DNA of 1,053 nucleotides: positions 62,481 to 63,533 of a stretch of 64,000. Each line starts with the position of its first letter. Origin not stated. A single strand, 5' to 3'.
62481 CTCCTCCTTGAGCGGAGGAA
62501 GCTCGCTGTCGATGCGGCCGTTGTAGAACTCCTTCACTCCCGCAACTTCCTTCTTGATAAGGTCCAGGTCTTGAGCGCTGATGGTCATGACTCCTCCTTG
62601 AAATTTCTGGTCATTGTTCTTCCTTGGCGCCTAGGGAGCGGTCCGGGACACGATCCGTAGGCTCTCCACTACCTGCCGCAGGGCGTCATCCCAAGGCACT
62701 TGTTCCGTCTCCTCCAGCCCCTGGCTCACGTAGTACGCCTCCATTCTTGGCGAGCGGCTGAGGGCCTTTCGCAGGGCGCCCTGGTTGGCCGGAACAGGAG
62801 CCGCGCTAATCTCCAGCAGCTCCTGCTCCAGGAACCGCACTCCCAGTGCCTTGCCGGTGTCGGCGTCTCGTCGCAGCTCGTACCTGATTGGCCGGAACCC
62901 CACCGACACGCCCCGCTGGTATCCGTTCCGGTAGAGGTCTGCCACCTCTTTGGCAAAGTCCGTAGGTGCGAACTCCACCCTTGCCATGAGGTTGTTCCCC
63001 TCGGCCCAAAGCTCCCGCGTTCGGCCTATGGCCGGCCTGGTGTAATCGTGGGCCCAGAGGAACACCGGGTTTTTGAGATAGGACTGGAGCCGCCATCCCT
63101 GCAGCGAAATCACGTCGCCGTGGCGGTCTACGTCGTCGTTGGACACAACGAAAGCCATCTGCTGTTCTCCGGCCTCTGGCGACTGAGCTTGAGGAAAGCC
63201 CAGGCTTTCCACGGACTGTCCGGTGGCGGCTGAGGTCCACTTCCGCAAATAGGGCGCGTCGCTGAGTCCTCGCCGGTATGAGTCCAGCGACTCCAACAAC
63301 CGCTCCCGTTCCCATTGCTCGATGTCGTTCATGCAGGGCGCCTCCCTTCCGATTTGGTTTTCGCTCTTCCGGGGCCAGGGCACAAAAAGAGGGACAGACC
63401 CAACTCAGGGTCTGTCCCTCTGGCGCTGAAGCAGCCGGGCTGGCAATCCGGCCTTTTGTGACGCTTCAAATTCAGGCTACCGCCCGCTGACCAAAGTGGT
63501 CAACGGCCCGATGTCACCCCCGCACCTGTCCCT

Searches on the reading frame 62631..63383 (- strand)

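Call 76: search_protein_families(library=pfam, proteins=[window:62631-63383:-], max_evalue=0.0001)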
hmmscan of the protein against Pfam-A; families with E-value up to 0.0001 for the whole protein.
window:62631-63383:- (250 aa): 1 family
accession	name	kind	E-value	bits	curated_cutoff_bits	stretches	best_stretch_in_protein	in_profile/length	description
PF04586.22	Peptidase_S78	-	8.8e-09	36.1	21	1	106-204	52-151/165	Caudovirus prohead serine protease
